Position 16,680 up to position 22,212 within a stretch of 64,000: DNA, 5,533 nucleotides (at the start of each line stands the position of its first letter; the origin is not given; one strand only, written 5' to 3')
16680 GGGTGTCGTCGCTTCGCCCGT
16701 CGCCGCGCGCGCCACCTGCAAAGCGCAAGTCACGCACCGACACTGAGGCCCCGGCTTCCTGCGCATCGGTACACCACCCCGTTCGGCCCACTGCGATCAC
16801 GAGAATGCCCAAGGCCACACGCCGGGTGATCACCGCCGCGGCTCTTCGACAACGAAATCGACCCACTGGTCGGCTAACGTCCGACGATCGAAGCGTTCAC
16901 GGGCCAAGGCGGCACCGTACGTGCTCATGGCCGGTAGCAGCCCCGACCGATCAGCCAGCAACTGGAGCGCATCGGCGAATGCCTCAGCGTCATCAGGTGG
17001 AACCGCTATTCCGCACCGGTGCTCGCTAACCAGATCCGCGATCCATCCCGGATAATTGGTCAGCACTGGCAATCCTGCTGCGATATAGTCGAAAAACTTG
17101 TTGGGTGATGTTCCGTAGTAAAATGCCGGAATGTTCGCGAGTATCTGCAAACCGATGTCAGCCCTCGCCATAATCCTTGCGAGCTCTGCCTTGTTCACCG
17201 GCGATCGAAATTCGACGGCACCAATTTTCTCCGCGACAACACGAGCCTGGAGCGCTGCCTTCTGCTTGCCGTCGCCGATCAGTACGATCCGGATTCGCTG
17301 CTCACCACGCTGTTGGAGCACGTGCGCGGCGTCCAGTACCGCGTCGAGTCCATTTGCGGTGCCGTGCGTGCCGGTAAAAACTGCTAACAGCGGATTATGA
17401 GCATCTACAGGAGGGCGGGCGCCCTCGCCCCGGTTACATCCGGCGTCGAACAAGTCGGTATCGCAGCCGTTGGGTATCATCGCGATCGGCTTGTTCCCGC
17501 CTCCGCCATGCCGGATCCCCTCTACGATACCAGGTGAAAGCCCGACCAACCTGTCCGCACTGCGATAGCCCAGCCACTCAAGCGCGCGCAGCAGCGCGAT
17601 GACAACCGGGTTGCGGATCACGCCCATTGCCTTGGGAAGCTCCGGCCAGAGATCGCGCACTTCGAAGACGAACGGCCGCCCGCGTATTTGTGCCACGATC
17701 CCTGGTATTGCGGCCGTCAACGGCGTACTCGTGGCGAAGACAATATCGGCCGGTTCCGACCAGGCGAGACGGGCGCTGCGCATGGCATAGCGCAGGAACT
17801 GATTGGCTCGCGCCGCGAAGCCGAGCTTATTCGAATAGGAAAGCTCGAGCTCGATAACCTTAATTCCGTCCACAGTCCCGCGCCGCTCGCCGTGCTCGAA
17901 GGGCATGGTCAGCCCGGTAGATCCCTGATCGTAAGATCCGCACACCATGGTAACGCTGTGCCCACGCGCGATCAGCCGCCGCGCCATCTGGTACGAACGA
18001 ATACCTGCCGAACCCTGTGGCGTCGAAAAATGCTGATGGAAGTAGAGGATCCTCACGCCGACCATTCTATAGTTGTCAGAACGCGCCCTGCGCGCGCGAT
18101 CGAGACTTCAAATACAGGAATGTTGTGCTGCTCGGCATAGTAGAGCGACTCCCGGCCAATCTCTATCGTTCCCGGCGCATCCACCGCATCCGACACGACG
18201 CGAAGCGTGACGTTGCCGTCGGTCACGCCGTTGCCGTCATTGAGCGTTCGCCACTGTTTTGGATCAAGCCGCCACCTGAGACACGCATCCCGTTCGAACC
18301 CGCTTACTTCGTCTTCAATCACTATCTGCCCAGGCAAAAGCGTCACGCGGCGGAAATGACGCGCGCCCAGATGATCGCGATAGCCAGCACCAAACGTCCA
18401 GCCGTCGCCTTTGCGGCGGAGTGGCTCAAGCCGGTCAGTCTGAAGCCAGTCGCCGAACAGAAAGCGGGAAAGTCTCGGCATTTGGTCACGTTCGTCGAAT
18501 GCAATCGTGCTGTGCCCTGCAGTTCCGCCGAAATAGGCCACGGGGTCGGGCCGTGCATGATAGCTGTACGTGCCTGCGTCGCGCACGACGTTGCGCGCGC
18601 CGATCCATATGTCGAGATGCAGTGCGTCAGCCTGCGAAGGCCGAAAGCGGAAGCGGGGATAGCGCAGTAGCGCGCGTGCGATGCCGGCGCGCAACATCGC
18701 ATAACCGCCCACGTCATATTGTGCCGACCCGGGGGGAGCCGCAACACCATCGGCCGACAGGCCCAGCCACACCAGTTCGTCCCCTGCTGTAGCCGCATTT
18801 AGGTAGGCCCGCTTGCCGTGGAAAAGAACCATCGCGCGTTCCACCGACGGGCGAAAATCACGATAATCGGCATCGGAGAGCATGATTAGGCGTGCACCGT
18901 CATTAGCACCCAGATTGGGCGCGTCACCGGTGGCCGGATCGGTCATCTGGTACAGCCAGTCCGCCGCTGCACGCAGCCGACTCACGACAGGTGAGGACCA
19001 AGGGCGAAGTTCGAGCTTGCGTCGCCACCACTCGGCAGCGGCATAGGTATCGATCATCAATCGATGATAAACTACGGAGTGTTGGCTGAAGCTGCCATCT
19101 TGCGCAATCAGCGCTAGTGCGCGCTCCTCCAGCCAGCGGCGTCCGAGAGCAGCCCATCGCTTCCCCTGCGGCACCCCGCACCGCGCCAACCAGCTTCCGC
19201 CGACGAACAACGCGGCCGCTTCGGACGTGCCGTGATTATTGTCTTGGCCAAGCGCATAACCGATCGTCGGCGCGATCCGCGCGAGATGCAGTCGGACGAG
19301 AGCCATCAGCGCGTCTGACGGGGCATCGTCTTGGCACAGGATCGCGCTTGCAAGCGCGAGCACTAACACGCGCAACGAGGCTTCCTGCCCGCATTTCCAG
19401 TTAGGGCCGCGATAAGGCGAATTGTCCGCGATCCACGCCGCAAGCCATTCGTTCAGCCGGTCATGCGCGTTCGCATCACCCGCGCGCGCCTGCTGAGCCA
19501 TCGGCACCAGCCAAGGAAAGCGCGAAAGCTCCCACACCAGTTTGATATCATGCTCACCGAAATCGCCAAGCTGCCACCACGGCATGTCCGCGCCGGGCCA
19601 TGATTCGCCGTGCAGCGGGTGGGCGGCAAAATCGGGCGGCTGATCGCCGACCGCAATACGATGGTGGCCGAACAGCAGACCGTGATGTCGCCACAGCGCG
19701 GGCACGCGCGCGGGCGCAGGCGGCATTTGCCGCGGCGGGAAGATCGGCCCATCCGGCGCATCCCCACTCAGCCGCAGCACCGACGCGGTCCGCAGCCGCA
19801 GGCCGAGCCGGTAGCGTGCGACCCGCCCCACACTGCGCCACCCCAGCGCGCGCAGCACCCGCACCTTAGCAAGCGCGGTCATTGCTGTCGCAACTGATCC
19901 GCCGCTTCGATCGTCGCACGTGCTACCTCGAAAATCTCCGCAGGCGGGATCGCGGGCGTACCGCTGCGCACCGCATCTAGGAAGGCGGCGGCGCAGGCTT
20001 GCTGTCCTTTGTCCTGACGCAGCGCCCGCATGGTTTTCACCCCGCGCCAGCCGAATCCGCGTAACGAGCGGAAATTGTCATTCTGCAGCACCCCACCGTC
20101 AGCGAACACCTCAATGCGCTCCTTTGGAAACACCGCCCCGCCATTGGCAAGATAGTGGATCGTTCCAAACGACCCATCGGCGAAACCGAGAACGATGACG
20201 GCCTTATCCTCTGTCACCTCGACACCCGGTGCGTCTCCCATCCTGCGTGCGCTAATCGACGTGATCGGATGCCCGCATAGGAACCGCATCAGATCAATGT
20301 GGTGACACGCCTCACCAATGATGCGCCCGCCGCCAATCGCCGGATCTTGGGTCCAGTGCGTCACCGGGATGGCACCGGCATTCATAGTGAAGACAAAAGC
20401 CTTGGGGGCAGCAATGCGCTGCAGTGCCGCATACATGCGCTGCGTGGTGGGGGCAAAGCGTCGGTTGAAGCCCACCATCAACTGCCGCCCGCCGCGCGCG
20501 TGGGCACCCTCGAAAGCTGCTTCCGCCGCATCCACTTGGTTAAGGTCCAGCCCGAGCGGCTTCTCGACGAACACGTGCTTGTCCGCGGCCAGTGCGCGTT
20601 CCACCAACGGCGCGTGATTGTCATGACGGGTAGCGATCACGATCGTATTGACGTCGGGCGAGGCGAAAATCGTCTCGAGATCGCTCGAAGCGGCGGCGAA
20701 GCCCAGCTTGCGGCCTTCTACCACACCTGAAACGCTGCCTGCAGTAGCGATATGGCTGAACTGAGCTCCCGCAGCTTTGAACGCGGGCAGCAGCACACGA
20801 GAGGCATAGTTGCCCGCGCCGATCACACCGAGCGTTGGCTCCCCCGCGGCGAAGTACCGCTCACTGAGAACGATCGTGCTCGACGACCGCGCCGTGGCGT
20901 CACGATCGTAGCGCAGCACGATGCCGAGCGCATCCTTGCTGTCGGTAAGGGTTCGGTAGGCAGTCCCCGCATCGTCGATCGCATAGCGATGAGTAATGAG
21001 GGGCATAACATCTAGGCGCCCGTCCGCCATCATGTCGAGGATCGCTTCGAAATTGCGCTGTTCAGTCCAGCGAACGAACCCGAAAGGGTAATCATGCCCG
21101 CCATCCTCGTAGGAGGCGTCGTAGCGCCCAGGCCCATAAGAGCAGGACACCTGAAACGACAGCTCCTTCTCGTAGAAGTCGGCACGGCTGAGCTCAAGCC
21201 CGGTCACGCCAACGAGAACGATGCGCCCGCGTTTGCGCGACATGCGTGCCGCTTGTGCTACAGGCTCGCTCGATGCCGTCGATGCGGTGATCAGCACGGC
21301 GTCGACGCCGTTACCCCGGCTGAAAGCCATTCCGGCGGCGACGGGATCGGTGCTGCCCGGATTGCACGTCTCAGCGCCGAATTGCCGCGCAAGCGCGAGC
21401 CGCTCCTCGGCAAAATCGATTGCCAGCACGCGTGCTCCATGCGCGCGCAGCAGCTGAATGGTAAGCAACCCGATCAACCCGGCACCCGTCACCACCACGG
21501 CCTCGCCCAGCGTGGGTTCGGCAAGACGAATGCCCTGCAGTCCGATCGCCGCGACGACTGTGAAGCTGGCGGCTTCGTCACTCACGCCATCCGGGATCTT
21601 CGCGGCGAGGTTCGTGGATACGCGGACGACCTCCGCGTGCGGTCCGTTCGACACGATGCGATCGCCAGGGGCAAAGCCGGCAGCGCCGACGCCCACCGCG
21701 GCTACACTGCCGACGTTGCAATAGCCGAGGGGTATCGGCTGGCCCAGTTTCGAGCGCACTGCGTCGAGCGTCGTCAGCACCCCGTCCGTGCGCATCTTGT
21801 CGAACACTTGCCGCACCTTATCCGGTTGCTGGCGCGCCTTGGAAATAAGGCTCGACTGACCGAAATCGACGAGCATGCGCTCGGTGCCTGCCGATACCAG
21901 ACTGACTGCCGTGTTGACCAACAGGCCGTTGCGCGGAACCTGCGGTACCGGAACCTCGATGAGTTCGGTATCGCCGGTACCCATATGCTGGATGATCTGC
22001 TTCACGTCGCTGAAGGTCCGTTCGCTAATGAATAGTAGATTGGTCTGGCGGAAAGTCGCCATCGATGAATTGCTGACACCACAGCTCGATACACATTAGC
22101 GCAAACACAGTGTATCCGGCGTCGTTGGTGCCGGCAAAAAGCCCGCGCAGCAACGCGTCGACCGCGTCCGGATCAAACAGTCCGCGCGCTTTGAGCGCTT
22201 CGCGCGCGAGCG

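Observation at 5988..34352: A 28-kb surface-glycan island bracketed by a ~230-bp direct repeat: potentially excisable cassette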

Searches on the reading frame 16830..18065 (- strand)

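Call 8: search_protein_families(library=pfam, proteins=[window:16830-18065:-], max_evalue=0.01)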
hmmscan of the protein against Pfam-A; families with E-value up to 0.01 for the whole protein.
window:16830-18065:- (411 aa): 5 families
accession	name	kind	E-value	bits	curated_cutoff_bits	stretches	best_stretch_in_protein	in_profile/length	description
PF13579.12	Glyco_trans_4_4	-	7.2e-20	72.4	29.7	1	21-200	4-158/158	Glycosyl transferase 4-like domain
PF13692.12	Glyco_trans_1_4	-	6.6e-17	62.5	27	1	228-371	4-140/142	Glycosyl transferases group 1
PF13439.12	Glyco_transf_4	-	3.2e-13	50.5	28.5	1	24-204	8-169/170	Glycosyltransferase Family 4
PF00534.26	Glycos_transf_1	-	3.5e-12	46.6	26.4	1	224-381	14-166/172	Glycosyl transferases group 1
PF13524.12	Glyco_trans_1_2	-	3.3e-07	30.8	25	1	257-402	14-139/144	Glycosyl transferase-like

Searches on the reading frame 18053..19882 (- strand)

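Call 8: search_protein_families(library=pfam, proteins=[window:18053-19882:-], max_evalue=0.01)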
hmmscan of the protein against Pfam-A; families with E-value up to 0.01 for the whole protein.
window:18053-19882:- (609 aa): 2 families
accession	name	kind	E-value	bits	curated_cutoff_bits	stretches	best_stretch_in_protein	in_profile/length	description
PF07940.18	Hepar_II_III_C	-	1.5e-22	80.7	24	1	383-556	3-184/237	Heparinase II/III-like, C-terminal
PF16889.11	Hepar_II_III_N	-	0.001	18.9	22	1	111-285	93-271/340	Heparinase II/III N-terminus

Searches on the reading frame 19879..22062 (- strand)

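Call 8: search_protein_families(library=pfam, proteins=[window:19879-22062:-], max_evalue=0.01)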
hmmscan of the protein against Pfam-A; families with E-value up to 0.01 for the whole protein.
window:19879-22062:- (727 aa): 8 families
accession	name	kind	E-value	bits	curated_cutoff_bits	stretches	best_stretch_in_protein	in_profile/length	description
PF00107.32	ADH_zinc_N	-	2.8e-18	66.5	31.8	1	197-315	2-121/129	Zinc-binding dehydrogenase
PF01408.29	GFO_IDH_MocA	-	2.2e-16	61.1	24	1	412-520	4-112/120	Oxidoreductase family, NAD-binding Rossmann fold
PF22725.1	GFO_IDH_MocA_C3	-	3.6e-12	46.8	27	1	566-659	29-123/124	GFO/IDH/MocA C-terminal domain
PF02894.22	GFO_IDH_MocA_C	-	1.6e-08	35.1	22.9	1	568-647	30-113/218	Oxidoreductase family, C-terminal alpha/beta domain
PF16912.11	Glu_dehyd_C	-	0.00014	21.9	34.9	1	187-288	32-133/211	Glucose dehydrogenase C-terminus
PF02826.25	2-Hacid_dh_C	-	0.0014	18.5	25.1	0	186-222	36-72/178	D-isomer specific 2-hydroxyacid dehydrogenase, NAD binding domain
PF01262.27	AlaDh_PNT_C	-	0.0032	17.4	23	1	188-235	30-78/214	Alanine dehydrogenase/PNT, C-terminal domain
PF02254.24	TrkA_N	-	0.0048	17.6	23.8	0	189-239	1-51/116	TrkA-N domain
